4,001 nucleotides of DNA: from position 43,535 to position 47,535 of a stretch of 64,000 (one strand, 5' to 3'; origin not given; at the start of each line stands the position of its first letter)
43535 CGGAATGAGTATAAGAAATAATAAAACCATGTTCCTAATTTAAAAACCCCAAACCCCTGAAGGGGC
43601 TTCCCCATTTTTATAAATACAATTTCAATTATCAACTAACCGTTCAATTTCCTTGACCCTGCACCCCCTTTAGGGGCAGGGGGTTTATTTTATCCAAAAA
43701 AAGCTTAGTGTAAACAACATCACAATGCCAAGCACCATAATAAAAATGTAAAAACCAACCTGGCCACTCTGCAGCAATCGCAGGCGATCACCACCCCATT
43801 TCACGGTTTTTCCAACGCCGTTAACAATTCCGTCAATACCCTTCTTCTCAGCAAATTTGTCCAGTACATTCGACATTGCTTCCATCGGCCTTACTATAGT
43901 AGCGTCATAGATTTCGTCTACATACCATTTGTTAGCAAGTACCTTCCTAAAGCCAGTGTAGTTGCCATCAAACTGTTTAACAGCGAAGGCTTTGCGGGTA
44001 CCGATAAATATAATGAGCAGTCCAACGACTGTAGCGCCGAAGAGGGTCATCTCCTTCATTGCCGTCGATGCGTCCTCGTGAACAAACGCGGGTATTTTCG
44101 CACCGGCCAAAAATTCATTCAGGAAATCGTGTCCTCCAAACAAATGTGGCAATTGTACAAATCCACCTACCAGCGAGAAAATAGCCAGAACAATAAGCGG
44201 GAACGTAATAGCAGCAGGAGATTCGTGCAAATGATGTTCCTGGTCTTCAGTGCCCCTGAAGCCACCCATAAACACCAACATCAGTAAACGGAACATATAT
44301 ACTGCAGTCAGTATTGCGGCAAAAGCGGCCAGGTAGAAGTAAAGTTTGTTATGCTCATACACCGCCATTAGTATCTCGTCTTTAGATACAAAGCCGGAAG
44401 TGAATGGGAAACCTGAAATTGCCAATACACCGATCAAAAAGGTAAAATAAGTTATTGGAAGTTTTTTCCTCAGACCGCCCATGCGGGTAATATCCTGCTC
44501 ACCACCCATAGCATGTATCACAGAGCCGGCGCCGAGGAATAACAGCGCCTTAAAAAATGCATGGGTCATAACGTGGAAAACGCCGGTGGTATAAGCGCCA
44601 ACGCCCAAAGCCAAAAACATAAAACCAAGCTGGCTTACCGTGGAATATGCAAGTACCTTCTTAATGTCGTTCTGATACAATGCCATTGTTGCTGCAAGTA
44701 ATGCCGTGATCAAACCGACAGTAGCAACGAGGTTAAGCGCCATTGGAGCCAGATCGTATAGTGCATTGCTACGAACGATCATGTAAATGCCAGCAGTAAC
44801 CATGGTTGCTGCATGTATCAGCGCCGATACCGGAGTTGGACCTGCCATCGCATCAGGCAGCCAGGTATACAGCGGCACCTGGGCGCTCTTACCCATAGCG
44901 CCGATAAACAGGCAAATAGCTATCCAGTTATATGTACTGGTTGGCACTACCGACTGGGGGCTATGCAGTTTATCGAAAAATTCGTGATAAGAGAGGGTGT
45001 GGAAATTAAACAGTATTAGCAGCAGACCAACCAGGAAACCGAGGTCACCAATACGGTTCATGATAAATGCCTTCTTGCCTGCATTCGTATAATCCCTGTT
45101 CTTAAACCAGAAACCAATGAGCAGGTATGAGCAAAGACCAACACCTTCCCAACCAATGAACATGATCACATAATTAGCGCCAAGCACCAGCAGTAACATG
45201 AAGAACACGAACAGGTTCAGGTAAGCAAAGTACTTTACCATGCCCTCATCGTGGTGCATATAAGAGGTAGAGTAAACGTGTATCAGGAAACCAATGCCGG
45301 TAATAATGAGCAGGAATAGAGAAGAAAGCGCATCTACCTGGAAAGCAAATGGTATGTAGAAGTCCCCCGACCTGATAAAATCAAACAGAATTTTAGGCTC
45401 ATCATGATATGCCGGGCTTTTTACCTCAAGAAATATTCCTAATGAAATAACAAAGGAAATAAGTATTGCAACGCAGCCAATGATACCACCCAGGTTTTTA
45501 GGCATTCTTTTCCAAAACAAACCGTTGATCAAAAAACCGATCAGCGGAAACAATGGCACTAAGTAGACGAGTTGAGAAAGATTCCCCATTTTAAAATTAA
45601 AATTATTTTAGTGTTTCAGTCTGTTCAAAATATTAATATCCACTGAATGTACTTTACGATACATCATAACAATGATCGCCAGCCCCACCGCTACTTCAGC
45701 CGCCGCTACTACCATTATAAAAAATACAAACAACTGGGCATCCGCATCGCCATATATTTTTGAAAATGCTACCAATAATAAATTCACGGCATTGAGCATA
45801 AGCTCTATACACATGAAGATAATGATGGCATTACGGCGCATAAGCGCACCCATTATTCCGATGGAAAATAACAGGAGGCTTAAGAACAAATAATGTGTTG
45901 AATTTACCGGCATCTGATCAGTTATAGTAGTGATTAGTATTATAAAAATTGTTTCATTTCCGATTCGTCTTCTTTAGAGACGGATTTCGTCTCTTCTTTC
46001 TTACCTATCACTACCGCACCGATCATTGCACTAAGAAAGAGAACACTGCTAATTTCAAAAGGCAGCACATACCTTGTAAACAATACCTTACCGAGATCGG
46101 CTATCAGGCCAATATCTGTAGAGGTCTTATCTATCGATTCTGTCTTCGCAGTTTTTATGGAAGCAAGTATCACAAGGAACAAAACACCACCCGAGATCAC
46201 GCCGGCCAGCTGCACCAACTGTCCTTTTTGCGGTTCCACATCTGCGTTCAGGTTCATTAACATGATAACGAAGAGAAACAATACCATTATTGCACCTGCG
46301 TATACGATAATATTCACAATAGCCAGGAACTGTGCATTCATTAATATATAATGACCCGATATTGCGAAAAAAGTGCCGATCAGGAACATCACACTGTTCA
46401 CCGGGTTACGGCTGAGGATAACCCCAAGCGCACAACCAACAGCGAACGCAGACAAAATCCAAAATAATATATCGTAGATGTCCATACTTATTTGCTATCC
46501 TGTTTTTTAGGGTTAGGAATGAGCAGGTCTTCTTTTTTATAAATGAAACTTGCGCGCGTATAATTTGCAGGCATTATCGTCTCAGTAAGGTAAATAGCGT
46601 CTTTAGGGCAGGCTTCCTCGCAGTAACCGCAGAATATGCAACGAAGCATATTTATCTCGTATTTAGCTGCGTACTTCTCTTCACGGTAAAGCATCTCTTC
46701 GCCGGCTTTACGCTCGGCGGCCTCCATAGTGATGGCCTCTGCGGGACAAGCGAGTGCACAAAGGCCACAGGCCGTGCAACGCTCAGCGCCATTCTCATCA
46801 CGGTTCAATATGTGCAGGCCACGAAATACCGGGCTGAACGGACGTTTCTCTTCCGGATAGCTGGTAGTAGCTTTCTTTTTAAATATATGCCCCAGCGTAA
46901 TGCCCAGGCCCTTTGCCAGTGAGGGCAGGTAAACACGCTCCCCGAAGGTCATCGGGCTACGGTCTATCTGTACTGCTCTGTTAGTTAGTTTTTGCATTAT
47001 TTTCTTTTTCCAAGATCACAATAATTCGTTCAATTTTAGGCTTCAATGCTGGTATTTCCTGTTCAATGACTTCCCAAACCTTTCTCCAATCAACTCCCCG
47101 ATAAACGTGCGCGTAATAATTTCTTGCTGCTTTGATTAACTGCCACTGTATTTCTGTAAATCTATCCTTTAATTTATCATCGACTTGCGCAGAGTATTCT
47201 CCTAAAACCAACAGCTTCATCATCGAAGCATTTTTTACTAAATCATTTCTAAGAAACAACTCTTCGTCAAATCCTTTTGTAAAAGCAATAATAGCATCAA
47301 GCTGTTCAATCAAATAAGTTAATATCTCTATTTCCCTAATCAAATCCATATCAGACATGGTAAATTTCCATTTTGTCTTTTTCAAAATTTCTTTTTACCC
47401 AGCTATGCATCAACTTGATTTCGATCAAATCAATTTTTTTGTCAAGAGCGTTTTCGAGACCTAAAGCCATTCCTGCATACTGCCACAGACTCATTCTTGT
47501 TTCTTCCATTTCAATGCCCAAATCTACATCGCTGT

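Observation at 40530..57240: Complex I (nuoA-N) operon interrupted by five same-strand accessory cassettes, including three toxin-antitoxin pairs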

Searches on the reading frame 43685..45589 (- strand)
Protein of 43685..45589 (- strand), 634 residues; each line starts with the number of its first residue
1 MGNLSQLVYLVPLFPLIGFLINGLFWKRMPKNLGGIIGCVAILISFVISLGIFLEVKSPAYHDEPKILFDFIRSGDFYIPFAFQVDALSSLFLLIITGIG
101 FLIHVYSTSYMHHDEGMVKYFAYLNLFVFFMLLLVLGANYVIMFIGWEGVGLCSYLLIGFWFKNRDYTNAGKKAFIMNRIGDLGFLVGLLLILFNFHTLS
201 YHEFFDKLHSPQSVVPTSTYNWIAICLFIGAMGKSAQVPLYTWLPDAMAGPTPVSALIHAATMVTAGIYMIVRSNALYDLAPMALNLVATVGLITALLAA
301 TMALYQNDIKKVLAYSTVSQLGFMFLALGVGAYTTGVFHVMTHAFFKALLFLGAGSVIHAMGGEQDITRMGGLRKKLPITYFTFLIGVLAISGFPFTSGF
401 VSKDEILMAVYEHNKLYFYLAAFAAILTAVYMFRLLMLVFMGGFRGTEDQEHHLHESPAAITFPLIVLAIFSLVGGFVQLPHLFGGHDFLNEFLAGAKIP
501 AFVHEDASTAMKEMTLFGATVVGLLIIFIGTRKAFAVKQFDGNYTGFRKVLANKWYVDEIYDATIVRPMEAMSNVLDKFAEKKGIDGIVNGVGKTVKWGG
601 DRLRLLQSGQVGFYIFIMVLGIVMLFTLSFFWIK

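Call 7: search_protein_families(library=ncbifam, proteins=[window:43685-45589:-], max_evalue=0.00001)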
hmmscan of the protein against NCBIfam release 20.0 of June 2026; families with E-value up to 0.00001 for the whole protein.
window:43685-45589:- (634 aa): 73 families (the best 25 are shown)
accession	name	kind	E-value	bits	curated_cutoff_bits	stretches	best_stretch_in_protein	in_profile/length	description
TIGR01974.1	NDH_I_L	subfamily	6.8e-227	755.3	407.5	1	7-628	2-628/630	NADH-quinone oxidoreductase subunit L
NF005141.0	PRK06590.1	equivalog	4.5e-223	742.6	556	1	6-630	3-610/615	NADH-quinone oxidoreductase subunit L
NF005626.0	PRK07376.1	equivalog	2e-158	528.7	963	2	1-449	1-463/675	NAD(P)H-quinone oxidoreductase subunit 5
NF040617.1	F420_dehyd_FpoL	exception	2e-123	413.5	1050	1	4-628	2-661/669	F420H2 dehydrogenase subunit FpoL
NF005633.0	PRK07390.1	subfamily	1.5e-93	314.5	676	1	3-631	4-608/613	NAD(P)H-quinone oxidoreductase subunit F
NF009287.0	PRK12647.1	equivalog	2.7e-92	310.6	937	1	63-564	54-543/773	putative monovalent cation/H+ antiporter subunit A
NF009288.0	PRK12648.1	equivalog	3.7e-89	300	1104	1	8-478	3-470/954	monovalent cation/H+ antiporter subunit A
NF009285.0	PRK12645.1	equivalog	4.6e-85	286.5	1028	1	7-577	3-584/804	Na+/H+ antiporter subunit A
TIGR01960.1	ndhF3_CO2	subfamily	2.1e-84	284.1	588.7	1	4-626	5-603/606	NAD(P)H dehydrogenase, subunit NdhF3 family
TIGR00940.1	2a6301s01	subfamily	1.5e-83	281.5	920.45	1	13-478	7-488/793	monovalent cation:proton antiporter subunit A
NF009290.0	PRK12650.1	equivalog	1.8e-83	281.1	980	1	11-479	6-472/966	DUF4040 family protein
NF005097.0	PRK06525.1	equivalog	7.1e-82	275.6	430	1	12-481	9-477/480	hydrogenase 4 subunit D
NF009284.0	PRK12644.1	equivalog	2e-77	261.2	962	1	76-565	63-546/975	Na+/H+ antiporter subunit A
NF009289.0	PRK12649.1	equivalog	1.6e-73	248.4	1117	1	78-478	71-484/789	putative monovalent cation/H+ antiporter subunit A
NF009286.0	PRK12646.1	equivalog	2.9e-73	247.7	1063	1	7-492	3-504/800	DUF4040 family protein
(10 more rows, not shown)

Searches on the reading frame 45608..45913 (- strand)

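Call 7: search_protein_families(library=ncbifam, proteins=[window:45608-45913:-], max_evalue=0.00001)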
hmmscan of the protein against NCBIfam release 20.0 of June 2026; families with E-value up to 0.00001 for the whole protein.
window:45608-45913:- (101 aa): 6 families
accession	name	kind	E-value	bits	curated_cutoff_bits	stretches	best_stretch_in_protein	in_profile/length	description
NF004320.0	PRK05715.1-2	equivalog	4.8e-38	129.2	57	1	4-101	2-99/99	NADH-quinone oxidoreductase subunit NuoK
NF004321.0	PRK05715.1-3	equivalog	4.7e-30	103.8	91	1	5-100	4-100/101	NADH-quinone oxidoreductase subunit NuoK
NF004322.0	PRK05715.1-4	equivalog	6e-30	103.3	128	1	3-101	4-104/104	NADH-quinone oxidoreductase subunit NuoK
NF040614.1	F420_dehyd_FpoK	exception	3.8e-26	91.4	145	1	6-100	3-97/98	F420H2 dehydrogenase subunit FpoK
NF004323.0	PRK05715.1-5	equivalog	4.3e-25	87.9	89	1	3-100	3-101/102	NADH-quinone oxidoreductase subunit NuoK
NF004319.0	PRK05715.1-1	equivalog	6.6e-19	68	101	1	6-99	5-98/100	NADH-quinone oxidoreductase subunit NuoK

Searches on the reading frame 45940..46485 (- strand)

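Call 6: search_protein_families(library=ncbifam, proteins=[window:45940-46485:-], max_evalue=0.00001)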
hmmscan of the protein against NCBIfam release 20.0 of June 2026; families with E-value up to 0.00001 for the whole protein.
window:45940-46485:- (181 aa): 13 families
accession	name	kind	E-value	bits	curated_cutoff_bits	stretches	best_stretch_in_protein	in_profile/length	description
NF005165.0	PRK06638.1-5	equivalog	1e-39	136.2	192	1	6-173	21-193/282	NADH-quinone oxidoreductase subunit J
NF005164.0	PRK06638.1-4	equivalog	2.9e-39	134.6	154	1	1-168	1-176/211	NADH-quinone oxidoreductase subunit J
NF005163.0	PRK06638.1-3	equivalog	9.5e-39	132.9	174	1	6-177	10-184/203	NADH-quinone oxidoreductase subunit J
NF005167.0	PRK06638.2-2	equivalog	1.7e-29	102.8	137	1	6-173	5-174/176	NADH-quinone oxidoreductase subunit J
NF005162.0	PRK06638.1-1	equivalog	2e-29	102.8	157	1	6-176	3-174/184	NADH-quinone oxidoreductase subunit J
NF005168.0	PRK06638.2-3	equivalog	2.5e-29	102.4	154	1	5-166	5-170/172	NADH-quinone oxidoreductase subunit J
NF005166.0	PRK06638.2-1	equivalog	2e-21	76.7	284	1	6-172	6-174/174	NADH-quinone oxidoreductase subunit J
NF005169.0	PRK06638.2-4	equivalog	7.1e-19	68.5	319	1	6-162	5-166/182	NADH-quinone oxidoreductase subunit J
NF005024.0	PRK06433.1-4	equivalog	1.4e-13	50.8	101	1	6-82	7-83/89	NADH dehydrogenase subunit J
NF005025.0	PRK06433.1-5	equivalog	2e-13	50.5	95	1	7-80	15-88/96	NADH dehydrogenase subunit J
NF040613.1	F420_dehyd_FpoJ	exception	4.6e-10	39.3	110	1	102-165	13-80/81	F420H2 dehydrogenase subunit FpoJ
NF005023.0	PRK06433.1-2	equivalog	2.8e-09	37.3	92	1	3-77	2-76/82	NADH dehydrogenase subunit J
NF005030.0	PRK06439.1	equivalog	7.6e-06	25.9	121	1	121-165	31-72/72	NADH dehydrogenase subunit J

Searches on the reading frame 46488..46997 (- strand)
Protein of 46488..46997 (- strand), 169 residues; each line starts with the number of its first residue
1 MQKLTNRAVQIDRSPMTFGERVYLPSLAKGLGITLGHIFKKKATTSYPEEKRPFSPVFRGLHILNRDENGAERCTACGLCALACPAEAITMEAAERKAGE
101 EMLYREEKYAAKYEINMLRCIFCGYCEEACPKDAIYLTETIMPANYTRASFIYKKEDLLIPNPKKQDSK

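Call 6: search_protein_families(library=ncbifam, proteins=[window:46488-46997:-], max_evalue=0.00001)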
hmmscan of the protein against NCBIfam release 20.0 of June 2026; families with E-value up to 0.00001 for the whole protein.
window:46488-46997:- (169 aa): 42 families (the best 25 are shown)
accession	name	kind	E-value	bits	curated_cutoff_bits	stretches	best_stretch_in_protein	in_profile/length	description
NF004537.0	PRK05888.1-3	equivalog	2.2e-42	144.9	163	1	27-161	23-156/204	NADH-quinone oxidoreductase subunit NuoI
NF004538.0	PRK05888.1-4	equivalog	4e-42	143.6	135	1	22-160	11-142/162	NADH-quinone oxidoreductase subunit NuoI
NF004536.0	PRK05888.1-1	equivalog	7.2e-42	142.7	212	1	28-166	14-145/180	NADH-quinone oxidoreductase subunit NuoI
TIGR01971.1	NuoI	subfamily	3.8e-40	136.3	113.05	1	30-158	1-121/121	NADH-quinone oxidoreductase, chain I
NF004539.0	PRK05888.1-5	equivalog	3.2e-39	134.2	225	1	22-160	11-142/162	NADH-quinone oxidoreductase subunit NuoI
NF004542.0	PRK05888.2-3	equivalog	4.8e-27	94.7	248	1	26-163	35-166/203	NADH-quinone oxidoreductase subunit NuoI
NF004544.0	PRK05888.2-6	equivalog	1.1e-22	80.7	457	1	27-158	34-159/220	NADH-quinone oxidoreductase subunit NuoI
NF004540.0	PRK05888.2-1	equivalog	6.8e-21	74.3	215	1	27-159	4-126/139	NADH-quinone oxidoreductase subunit NuoI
NF004545.0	PRK05888.3-1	equivalog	1.3e-19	70.4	229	1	34-158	33-145/154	NADH-quinone oxidoreductase subunit NuoI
NF009053.0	PRK12387.1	subfamily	3.7e-19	69.2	204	1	41-154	12-109/180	formate hydrogenlyase complex iron-sulfur subunit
NF006076.0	PRK08222.1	equivalog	1.1e-16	61.2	270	1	42-147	13-102/181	hydrogenase 4 subunit H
NF040612.1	F420_dehyd_FpoI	exception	1.5e-16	60.4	180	1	34-160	9-119/135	F420H2 dehydrogenase subunit FpoI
NF004541.0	PRK05888.2-2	equivalog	1.2e-15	57.7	217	1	41-157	35-133/168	NADH-quinone oxidoreductase subunit NuoI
NF042909.1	FMH_DH_FwdF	exception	1.9e-15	56.8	375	1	53-140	36-121/336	tungsten-dependent formylmethanofuran dehydrogenase subunit FwdF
NF004546.0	PRK05888.3-3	equivalog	1.8e-14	53.6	260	1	40-137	37-126/196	NADH-quinone oxidoreductase subunit NuoI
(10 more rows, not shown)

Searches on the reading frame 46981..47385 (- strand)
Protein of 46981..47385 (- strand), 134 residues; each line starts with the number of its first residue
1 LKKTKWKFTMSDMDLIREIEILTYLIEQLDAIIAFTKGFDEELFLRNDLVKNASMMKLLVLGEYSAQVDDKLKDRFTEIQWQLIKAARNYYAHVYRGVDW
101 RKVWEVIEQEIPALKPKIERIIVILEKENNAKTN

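Call 4: search_protein_families(library=pfam, proteins=[window:46981-47385:-], max_evalue=0.01)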
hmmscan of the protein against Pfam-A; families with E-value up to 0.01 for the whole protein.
window:46981-47385:- (134 aa): 1 family
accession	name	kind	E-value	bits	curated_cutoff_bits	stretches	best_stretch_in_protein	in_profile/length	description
PF01934.22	HepT-like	-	3.9e-17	62.5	23.5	1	26-121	2-120/120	Ribonuclease HepT-like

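Call 5: search_protein_families(library=ncbifam, proteins=[window:46981-47385:-], max_evalue=0.01)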
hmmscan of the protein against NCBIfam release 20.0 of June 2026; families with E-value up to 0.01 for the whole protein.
window:46981-47385:- (134 aa): 1 family
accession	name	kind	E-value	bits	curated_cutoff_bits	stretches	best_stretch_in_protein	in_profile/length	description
NF047751.1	HepT_toxin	equivalog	0.001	18.9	60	1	79-114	82-117/120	type VII toxin-antitoxin system HepT family RNase toxin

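Call 57: search_protein_families(library=padloc, proteins=[window:46981-47385:-], max_evalue=0.001)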
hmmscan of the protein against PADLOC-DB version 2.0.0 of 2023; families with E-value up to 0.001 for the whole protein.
window:46981-47385:- (134 aa): 0 families
